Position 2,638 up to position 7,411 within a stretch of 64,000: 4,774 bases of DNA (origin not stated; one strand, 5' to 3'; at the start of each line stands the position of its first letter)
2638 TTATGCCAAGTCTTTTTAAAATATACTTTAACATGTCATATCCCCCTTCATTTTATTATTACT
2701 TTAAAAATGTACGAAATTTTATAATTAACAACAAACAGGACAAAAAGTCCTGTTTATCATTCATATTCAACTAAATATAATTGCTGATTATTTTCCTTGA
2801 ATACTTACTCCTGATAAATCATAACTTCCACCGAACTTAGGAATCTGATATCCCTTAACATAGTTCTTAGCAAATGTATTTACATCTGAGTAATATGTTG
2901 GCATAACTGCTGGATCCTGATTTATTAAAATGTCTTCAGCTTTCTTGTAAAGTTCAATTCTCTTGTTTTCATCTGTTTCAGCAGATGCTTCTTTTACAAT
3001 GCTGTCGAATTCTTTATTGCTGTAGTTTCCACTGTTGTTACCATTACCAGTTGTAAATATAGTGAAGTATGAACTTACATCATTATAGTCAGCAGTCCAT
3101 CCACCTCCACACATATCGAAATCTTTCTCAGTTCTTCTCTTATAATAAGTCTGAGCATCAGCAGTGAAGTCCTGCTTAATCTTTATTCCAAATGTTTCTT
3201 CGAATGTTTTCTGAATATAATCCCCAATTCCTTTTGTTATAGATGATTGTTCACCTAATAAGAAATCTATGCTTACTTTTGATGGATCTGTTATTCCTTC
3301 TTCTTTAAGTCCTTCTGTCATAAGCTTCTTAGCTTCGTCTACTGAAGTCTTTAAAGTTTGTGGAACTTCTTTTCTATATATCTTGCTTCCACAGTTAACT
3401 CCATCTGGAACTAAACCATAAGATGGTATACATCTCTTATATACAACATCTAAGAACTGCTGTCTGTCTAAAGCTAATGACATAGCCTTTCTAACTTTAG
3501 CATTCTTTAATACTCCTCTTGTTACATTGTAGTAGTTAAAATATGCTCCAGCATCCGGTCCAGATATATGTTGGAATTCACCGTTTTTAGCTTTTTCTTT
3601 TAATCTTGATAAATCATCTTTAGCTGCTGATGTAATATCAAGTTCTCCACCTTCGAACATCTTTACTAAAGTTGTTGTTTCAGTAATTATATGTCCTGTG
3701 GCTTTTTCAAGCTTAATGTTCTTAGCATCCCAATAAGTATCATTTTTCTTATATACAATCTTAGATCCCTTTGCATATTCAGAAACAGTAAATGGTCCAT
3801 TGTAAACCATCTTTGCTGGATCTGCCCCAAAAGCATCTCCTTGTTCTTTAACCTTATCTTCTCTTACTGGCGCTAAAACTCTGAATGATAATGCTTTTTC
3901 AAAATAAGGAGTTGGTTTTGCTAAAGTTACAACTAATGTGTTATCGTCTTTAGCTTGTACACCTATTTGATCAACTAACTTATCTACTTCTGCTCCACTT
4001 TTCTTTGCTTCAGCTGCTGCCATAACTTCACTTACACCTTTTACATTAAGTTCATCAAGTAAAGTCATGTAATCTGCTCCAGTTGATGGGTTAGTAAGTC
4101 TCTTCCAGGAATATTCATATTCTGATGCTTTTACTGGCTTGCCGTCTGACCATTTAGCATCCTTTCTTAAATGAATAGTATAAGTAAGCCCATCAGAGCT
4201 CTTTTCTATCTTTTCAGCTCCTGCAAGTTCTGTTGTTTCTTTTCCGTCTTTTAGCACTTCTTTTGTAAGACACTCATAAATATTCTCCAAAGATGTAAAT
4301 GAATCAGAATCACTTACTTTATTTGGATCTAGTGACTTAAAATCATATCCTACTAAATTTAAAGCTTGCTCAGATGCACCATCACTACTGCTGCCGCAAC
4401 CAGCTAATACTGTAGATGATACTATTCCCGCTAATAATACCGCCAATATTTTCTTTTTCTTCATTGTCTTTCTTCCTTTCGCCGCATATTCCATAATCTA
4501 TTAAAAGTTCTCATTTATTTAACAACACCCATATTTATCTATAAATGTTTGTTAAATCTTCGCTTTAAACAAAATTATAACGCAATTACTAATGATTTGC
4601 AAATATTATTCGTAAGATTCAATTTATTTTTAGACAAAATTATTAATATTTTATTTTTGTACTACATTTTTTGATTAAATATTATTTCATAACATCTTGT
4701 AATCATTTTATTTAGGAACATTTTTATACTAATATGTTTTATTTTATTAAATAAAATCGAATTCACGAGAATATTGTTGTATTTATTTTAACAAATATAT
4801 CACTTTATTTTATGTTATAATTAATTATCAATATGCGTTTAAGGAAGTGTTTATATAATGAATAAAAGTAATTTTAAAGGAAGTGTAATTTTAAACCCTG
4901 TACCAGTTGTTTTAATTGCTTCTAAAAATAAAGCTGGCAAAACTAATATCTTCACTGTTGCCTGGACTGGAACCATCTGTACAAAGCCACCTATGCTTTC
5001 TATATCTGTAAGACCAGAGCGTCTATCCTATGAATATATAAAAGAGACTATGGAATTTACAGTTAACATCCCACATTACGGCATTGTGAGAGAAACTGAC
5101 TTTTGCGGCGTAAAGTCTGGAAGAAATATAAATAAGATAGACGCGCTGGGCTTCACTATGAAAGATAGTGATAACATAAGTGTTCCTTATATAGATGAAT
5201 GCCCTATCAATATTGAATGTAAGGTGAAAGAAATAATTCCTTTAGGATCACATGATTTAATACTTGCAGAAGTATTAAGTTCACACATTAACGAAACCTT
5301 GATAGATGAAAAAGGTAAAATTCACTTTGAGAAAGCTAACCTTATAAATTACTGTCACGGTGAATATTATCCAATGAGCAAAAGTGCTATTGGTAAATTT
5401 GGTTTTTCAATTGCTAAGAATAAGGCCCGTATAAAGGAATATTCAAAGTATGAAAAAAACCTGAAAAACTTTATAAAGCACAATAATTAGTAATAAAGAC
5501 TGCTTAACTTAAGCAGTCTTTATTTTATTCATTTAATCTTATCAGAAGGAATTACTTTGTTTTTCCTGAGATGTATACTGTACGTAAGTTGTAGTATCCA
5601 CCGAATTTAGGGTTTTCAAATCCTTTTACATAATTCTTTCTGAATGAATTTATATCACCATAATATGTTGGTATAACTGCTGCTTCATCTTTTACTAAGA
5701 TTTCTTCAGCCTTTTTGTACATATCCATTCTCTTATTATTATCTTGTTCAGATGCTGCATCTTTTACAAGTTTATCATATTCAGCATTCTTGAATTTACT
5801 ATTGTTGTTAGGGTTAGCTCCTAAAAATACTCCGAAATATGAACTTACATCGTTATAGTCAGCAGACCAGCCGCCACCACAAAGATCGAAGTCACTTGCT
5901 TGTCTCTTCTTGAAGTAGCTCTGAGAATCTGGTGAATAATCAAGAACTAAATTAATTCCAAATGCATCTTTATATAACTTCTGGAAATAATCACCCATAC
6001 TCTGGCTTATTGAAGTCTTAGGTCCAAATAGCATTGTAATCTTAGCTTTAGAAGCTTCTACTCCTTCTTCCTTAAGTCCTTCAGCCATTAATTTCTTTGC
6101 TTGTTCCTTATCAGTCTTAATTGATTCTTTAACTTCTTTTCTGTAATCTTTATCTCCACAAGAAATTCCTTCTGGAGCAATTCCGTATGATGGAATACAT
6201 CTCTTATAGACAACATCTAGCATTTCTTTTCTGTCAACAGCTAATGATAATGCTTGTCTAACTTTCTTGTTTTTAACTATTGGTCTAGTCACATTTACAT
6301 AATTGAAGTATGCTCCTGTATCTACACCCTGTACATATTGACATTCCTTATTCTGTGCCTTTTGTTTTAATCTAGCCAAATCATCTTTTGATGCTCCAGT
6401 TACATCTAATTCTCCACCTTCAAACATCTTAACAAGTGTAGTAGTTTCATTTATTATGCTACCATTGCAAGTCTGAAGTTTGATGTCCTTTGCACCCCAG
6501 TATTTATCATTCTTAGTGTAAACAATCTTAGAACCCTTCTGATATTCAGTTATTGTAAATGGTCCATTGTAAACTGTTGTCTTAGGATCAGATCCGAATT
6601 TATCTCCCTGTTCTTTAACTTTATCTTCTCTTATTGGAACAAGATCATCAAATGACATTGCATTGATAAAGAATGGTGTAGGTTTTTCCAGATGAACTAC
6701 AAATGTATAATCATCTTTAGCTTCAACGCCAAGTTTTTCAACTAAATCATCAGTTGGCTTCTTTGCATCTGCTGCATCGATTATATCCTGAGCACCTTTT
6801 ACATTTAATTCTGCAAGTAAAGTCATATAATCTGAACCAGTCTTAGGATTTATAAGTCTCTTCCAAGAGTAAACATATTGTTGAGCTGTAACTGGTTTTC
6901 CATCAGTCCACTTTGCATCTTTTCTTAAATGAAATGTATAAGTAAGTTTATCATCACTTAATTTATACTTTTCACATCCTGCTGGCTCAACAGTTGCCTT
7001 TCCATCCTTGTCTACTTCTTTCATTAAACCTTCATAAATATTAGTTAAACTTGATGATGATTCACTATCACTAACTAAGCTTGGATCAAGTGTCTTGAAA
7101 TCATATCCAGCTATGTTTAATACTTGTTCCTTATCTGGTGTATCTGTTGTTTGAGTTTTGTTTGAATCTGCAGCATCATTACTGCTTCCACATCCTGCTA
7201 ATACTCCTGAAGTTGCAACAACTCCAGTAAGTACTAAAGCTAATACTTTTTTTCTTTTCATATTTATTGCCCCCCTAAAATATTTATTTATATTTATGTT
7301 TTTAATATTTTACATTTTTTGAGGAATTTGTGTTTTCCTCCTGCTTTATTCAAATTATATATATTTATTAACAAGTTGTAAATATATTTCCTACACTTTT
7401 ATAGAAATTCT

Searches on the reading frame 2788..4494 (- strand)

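Call 9: search_protein_families(library=pfam, proteins=[window:2788-4494:-])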
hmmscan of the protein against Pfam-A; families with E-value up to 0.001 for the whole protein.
window:2788-4494:- (568 aa): 1 family
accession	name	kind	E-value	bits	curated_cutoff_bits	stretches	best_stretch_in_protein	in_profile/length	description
PF00496.27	SBP_bac_5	-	2e-75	254.7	32.4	1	93-487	7-367/368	Bacterial extracellular solute-binding proteins, family 5 Middle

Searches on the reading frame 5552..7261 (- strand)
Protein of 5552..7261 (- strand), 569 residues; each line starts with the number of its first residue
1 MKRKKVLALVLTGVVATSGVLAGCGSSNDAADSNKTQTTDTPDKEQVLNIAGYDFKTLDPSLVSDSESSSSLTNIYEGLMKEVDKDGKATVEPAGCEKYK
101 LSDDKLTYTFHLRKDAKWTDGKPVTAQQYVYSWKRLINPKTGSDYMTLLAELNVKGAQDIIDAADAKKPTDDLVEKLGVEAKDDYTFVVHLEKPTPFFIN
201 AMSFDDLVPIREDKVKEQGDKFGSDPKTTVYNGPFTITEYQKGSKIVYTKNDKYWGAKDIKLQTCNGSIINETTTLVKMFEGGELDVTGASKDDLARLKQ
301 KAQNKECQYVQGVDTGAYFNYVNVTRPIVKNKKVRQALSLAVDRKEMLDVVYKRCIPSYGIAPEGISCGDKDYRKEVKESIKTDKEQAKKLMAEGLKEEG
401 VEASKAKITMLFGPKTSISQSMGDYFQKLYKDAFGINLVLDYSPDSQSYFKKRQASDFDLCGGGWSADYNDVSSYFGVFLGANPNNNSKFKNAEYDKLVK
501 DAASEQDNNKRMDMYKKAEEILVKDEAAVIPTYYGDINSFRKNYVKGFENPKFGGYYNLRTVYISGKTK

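Call 9: search_protein_families(library=pfam, proteins=[window:5552-7261:-])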
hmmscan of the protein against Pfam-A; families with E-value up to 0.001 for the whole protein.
window:5552-7261:- (569 aa): 1 family
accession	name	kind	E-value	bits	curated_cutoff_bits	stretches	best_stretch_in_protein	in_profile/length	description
PF00496.27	SBP_bac_5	-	2e-77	261.3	32.4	1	91-486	2-367/368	Bacterial extracellular solute-binding proteins, family 5 Middle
